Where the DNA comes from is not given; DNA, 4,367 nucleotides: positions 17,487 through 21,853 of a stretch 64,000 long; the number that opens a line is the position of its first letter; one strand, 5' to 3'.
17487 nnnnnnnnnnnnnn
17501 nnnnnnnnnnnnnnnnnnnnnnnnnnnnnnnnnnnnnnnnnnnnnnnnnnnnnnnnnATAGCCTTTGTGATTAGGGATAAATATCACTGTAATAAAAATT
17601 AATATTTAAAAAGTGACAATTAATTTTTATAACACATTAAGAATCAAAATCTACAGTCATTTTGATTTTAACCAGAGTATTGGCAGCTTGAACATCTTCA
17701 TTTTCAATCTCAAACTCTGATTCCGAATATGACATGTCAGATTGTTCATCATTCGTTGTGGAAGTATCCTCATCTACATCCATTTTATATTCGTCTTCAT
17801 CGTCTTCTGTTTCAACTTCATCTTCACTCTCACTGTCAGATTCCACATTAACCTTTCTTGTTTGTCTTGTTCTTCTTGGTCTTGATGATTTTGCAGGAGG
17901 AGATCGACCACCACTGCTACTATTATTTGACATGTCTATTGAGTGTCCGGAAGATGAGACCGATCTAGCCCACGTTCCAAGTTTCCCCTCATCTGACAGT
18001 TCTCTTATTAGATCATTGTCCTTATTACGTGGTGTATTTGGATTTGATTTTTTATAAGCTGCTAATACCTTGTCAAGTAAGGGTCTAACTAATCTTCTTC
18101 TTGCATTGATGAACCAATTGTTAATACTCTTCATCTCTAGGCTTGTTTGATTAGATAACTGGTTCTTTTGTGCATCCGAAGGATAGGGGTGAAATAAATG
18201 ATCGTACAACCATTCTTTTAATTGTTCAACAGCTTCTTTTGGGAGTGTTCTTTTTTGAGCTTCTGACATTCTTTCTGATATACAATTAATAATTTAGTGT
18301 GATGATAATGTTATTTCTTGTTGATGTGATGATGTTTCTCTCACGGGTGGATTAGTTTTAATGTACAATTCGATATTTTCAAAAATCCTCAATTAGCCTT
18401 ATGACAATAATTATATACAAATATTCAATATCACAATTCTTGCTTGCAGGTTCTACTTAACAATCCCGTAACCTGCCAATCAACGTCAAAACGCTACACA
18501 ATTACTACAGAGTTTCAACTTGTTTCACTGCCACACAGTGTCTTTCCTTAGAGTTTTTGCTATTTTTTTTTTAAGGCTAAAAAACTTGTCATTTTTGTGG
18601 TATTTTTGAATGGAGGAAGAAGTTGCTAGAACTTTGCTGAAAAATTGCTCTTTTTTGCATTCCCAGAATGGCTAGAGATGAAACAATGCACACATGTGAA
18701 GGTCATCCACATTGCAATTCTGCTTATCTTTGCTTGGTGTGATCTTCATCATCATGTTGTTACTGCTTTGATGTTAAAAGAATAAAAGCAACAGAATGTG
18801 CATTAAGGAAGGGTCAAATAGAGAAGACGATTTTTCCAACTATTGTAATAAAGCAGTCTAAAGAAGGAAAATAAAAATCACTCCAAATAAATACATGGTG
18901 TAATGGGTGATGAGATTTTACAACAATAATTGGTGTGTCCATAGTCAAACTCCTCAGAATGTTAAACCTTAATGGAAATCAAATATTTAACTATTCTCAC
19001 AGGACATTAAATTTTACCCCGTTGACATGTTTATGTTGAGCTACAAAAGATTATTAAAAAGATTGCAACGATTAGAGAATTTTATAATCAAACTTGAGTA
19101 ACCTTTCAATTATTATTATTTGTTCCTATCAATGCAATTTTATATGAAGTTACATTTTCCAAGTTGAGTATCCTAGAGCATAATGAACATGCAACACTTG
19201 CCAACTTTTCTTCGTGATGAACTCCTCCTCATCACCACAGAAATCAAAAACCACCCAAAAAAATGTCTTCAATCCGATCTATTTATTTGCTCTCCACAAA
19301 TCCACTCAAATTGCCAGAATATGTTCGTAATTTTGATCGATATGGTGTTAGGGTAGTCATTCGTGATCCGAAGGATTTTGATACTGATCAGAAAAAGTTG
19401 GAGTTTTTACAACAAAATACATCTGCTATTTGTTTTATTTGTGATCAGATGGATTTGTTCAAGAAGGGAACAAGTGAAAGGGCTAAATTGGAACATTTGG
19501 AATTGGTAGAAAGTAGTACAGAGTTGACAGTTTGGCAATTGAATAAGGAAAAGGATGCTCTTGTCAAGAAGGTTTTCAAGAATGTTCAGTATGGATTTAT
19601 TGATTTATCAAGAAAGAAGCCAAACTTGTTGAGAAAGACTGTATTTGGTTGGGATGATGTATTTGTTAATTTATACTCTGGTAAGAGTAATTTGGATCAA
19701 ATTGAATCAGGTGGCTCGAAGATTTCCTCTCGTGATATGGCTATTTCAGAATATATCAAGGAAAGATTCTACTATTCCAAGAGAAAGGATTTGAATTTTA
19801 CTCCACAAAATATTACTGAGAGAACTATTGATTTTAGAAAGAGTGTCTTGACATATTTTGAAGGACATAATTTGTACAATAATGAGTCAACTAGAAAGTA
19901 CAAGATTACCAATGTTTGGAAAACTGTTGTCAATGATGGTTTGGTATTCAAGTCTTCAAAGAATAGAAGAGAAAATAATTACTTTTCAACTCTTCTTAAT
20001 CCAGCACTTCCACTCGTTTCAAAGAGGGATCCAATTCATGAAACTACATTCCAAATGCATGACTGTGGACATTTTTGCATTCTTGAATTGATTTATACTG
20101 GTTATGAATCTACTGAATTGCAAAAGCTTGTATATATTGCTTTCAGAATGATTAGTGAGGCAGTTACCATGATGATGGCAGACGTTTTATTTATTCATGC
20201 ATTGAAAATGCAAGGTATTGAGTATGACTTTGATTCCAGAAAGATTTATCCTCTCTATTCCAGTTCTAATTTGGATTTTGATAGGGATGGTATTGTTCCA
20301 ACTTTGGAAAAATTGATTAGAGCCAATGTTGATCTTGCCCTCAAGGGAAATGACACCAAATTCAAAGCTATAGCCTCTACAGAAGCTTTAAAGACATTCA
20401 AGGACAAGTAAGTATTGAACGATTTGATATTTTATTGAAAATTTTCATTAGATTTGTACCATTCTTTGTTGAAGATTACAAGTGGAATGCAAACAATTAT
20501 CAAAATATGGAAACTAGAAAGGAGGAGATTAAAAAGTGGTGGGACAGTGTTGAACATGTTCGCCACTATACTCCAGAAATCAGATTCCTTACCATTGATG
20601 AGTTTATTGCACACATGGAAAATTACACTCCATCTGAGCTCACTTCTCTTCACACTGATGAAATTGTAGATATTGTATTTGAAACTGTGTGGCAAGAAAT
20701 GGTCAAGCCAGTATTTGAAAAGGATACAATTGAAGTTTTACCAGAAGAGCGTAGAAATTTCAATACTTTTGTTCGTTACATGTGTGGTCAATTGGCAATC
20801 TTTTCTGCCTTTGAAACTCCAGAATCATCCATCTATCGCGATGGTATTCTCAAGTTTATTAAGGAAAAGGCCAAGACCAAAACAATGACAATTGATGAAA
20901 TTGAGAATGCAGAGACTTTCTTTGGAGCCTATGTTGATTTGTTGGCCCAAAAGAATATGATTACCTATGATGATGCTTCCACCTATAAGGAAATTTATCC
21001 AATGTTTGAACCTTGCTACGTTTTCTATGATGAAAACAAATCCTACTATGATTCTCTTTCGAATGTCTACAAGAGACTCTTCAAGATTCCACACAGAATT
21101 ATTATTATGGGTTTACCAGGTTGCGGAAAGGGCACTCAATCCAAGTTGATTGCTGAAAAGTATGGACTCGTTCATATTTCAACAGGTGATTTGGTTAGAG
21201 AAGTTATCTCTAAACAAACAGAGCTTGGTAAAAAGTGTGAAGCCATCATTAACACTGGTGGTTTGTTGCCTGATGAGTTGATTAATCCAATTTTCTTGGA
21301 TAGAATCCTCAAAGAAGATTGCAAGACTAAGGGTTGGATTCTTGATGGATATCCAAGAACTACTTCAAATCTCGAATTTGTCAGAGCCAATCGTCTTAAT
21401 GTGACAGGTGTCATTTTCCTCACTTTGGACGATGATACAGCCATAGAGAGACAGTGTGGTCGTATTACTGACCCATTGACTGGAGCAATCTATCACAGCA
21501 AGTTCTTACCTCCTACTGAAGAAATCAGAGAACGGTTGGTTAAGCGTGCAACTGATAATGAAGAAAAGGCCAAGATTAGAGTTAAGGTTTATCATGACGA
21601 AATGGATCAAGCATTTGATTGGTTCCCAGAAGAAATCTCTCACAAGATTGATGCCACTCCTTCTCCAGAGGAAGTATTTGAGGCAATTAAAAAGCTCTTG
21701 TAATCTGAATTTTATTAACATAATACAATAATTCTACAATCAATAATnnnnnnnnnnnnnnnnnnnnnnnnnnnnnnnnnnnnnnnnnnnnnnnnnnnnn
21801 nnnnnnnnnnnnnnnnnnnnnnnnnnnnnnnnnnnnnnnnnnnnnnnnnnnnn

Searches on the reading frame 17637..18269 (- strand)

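Call 24: search_protein_families(library=pfam, proteins=[window:17637-18269:-], max_evalue=0.001)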
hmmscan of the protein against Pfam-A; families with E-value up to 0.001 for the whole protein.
window:17637-18269:- (210 aa): 2 families
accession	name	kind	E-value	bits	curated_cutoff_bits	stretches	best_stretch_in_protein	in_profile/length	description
PF05920.17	Homeobox_KN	-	4.7e-19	68.4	24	1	20-59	1-40/40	Homeobox KN domain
PF00046.35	Homeodomain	-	3.8e-07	30.2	22.9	1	21-59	18-54/57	Homeodomain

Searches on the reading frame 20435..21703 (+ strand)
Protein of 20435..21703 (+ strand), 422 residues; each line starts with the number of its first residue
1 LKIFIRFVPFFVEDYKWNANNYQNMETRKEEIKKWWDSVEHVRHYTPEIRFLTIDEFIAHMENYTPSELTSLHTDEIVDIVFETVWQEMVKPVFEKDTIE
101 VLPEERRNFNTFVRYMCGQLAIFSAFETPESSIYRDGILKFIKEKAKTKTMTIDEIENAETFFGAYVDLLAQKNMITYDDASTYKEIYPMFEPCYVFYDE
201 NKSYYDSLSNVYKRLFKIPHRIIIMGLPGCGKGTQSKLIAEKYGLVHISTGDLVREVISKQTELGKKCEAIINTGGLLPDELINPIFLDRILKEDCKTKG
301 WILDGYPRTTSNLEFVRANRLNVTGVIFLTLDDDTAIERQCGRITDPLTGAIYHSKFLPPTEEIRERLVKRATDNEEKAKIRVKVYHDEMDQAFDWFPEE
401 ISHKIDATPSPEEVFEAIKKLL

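Call 24: search_protein_families(library=pfam, proteins=[window:20435-21703:+], max_evalue=0.001)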
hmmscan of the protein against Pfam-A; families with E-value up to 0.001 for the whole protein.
window:20435-21703:+ (422 aa): 5 families
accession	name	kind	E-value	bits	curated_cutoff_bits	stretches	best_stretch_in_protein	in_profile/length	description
PF00406.28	ADK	-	3.2e-36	125.2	26.8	1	224-399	1-148/151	Adenylate kinase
PF13207.12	AAA_17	-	2e-24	86.8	27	1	225-343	1-122/136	AAA domain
PF13238.12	AAA_18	-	1.1e-05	26.4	29.4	1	222-343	1-111/128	AAA domain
PF13671.12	AAA_33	-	0.00051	20.8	27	0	222-259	2-39/143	AAA domain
PF17213.9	Hydin_ADK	-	0.00072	20.2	27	0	222-262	2-42/196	Hydin Adenylate kinase-like domain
